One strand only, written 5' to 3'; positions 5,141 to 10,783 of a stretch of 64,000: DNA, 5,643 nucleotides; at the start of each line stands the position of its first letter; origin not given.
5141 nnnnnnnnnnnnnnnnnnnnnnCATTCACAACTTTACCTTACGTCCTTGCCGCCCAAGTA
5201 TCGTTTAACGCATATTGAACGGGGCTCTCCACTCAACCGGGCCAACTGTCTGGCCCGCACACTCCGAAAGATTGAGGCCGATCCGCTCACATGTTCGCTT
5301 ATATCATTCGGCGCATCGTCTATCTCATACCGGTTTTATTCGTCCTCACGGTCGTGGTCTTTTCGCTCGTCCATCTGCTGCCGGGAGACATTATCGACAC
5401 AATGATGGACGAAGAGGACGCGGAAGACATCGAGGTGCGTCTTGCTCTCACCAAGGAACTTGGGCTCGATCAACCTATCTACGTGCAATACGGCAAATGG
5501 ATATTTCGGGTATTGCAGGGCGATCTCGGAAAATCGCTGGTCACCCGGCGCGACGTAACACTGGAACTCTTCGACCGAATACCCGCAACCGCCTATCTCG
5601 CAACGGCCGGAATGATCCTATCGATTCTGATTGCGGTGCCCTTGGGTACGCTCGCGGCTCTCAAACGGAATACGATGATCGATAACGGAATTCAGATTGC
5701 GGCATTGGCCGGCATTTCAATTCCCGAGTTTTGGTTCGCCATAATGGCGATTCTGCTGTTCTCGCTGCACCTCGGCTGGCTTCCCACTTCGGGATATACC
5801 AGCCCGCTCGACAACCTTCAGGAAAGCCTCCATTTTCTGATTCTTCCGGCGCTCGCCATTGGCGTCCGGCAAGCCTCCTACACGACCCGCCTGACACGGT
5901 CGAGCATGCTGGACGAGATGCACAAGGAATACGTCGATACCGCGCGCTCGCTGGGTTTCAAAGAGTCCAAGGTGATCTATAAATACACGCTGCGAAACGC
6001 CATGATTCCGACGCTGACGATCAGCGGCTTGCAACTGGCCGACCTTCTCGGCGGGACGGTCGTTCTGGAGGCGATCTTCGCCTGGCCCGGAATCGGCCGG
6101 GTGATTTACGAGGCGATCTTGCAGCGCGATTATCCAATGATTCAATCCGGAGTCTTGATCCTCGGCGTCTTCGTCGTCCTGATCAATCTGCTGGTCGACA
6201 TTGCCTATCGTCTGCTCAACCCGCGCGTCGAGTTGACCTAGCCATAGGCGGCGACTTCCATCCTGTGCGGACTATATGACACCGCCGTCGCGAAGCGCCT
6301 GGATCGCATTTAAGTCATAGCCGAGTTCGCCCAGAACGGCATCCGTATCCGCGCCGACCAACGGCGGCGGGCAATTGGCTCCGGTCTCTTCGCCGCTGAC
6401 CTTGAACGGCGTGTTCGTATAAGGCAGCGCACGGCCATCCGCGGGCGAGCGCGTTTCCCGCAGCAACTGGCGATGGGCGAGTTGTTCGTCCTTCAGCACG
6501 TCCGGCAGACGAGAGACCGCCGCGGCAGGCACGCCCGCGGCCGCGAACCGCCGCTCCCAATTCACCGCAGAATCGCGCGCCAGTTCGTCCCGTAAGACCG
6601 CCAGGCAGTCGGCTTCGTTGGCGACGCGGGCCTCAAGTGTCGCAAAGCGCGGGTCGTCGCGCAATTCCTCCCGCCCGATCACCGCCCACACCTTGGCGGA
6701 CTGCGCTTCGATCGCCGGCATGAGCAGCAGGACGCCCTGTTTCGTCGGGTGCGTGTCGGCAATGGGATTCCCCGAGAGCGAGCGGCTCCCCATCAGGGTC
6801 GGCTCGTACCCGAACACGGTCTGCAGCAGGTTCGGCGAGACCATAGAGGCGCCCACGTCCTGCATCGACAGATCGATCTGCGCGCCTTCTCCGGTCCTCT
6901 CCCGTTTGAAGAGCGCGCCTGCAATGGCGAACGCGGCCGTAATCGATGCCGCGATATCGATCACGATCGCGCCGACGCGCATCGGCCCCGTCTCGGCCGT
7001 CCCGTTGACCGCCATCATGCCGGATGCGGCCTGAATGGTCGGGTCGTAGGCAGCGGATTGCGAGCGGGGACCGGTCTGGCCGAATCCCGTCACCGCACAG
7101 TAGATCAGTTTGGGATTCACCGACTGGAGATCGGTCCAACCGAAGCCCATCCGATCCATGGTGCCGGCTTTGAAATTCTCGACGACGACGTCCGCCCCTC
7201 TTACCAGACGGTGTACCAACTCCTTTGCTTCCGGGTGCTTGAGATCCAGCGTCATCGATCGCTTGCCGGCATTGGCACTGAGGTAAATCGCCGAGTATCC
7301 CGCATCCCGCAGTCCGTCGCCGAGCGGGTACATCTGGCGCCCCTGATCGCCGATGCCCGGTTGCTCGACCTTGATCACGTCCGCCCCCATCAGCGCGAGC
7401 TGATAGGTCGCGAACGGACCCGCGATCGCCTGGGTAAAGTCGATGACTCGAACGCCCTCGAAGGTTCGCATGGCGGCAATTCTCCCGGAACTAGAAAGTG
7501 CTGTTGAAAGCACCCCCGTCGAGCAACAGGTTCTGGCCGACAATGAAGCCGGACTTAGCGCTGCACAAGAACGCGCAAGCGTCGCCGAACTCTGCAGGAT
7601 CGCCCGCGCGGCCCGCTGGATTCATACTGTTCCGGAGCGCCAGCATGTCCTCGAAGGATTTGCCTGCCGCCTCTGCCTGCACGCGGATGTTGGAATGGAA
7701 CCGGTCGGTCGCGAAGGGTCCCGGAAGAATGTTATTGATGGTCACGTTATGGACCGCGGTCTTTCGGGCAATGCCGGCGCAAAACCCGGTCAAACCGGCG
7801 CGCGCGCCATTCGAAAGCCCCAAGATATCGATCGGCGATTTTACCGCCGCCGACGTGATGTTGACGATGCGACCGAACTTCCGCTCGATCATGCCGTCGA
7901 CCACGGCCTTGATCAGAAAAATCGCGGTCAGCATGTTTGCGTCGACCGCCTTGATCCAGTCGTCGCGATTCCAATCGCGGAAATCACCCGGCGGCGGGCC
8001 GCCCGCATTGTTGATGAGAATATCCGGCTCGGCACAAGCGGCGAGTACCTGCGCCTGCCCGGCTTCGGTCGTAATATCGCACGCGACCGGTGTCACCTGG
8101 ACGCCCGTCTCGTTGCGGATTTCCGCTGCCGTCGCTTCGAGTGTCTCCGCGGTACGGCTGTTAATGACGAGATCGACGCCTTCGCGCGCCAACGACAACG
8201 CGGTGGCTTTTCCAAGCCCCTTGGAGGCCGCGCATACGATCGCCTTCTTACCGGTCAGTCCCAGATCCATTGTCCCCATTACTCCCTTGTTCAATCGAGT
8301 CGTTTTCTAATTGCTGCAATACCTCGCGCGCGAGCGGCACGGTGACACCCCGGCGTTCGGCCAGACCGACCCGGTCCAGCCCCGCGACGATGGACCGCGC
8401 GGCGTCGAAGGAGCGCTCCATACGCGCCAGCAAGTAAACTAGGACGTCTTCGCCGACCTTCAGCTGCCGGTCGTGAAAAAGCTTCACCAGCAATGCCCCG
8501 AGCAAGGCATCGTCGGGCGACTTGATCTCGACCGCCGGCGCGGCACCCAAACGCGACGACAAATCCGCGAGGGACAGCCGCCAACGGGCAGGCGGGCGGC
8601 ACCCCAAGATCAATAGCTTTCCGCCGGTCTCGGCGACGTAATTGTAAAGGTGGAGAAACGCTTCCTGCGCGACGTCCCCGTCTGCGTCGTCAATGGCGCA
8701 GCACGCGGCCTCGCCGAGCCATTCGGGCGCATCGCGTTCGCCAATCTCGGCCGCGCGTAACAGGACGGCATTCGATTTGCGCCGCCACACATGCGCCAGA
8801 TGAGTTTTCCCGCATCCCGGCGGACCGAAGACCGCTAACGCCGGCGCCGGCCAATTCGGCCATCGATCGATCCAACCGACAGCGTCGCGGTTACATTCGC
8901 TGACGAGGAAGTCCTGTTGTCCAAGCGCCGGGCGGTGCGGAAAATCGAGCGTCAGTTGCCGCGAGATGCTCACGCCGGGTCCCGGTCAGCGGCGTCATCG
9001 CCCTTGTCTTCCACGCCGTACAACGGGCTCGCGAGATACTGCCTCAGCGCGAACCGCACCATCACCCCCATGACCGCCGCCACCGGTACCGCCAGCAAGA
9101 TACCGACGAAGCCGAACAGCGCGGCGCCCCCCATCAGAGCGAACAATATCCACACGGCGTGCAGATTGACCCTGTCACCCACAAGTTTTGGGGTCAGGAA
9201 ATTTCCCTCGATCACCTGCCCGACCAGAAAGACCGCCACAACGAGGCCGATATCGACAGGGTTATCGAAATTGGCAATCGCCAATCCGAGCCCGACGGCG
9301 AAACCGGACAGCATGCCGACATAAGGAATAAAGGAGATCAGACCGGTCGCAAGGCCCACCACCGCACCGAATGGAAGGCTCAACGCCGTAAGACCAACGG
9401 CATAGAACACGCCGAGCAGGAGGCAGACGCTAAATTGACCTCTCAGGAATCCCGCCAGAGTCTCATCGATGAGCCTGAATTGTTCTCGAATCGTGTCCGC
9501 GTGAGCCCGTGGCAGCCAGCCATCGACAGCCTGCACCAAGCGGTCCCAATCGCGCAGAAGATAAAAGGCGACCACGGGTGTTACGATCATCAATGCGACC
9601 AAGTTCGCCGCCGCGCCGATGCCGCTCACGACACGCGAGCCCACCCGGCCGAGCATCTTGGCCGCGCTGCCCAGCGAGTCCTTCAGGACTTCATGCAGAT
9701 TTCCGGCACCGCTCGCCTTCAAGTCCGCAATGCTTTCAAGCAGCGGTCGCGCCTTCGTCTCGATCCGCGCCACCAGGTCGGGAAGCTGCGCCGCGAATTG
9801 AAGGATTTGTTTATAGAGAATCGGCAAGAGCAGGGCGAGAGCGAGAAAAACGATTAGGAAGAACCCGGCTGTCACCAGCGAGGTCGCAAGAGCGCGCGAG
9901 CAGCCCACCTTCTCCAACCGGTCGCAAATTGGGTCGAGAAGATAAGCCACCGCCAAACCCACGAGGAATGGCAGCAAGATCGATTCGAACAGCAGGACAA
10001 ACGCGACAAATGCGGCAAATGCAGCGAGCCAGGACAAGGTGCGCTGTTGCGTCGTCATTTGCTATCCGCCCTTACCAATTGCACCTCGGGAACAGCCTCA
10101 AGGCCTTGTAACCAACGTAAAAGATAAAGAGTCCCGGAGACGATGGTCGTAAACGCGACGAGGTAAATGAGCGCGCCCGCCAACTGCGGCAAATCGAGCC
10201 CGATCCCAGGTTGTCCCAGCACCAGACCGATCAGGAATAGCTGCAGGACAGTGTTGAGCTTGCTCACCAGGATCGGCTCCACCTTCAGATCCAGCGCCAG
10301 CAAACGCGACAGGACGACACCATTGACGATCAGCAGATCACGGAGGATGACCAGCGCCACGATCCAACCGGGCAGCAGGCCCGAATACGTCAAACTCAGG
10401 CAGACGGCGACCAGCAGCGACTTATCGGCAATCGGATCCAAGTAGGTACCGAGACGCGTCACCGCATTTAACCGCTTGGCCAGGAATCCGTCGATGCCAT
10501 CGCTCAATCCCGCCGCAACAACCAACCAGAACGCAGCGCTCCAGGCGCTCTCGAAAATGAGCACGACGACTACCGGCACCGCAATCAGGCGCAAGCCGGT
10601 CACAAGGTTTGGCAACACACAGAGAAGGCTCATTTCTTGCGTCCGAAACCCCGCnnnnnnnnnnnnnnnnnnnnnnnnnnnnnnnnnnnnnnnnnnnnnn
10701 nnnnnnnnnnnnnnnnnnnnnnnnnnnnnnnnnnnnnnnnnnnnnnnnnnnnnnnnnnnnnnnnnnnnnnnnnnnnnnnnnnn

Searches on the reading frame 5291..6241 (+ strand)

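Call 37: search_protein_families(library=pfam, proteins=[window:5291-6241:+], max_evalue=0.001)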
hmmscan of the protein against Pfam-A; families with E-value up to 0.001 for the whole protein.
window:5291-6241:+ (316 aa): 2 families
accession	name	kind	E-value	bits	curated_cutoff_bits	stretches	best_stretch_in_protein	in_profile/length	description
PF00528.27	BPD_transp_1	-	1.5e-43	149.2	26.4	1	115-314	1-183/184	Binding-protein-dependent transport system inner membrane component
PF19300.4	BPD_transp_1_N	-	3.7e-10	40.4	23.8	1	1-103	1-113/114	Binding-prot-dependent transport system membrane comp, N-term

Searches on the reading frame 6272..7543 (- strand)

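Call 37: search_protein_families(library=pfam, proteins=[window:6272-7543:-], max_evalue=0.001)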
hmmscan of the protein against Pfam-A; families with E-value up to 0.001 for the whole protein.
window:6272-7543:- (423 aa): 1 family
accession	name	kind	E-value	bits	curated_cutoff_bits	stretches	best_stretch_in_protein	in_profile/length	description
PF02515.22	CoA_transf_3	-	4.8e-111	371.9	23.3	1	29-400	2-366/366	CoA-transferase family III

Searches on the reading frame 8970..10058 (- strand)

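Call 37: search_protein_families(library=pfam, proteins=[window:8970-10058:-], max_evalue=0.001)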
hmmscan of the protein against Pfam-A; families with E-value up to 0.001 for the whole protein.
window:8970-10058:- (362 aa): 1 family
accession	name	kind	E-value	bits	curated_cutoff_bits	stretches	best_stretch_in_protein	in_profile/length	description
PF01594.21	AI-2E_transport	-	2.6e-62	211.3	34.3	1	8-335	2-324/327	AI-2E family transporter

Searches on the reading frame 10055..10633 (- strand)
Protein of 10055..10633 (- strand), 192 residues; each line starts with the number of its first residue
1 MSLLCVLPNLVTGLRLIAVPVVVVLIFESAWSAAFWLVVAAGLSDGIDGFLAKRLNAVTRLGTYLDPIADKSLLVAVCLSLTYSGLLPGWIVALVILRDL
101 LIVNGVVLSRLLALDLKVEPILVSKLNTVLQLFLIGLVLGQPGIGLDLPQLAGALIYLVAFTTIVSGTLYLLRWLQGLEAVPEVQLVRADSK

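Call 37: search_protein_families(library=pfam, proteins=[window:10055-10633:-], max_evalue=0.001)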
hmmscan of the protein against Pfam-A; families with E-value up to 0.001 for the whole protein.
window:10055-10633:- (192 aa): 1 family
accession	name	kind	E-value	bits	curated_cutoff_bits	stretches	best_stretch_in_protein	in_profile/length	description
PF01066.26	CDP-OH_P_transf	-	1.2e-28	100.9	22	1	6-164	2-151/152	CDP-alcohol phosphatidyltransferase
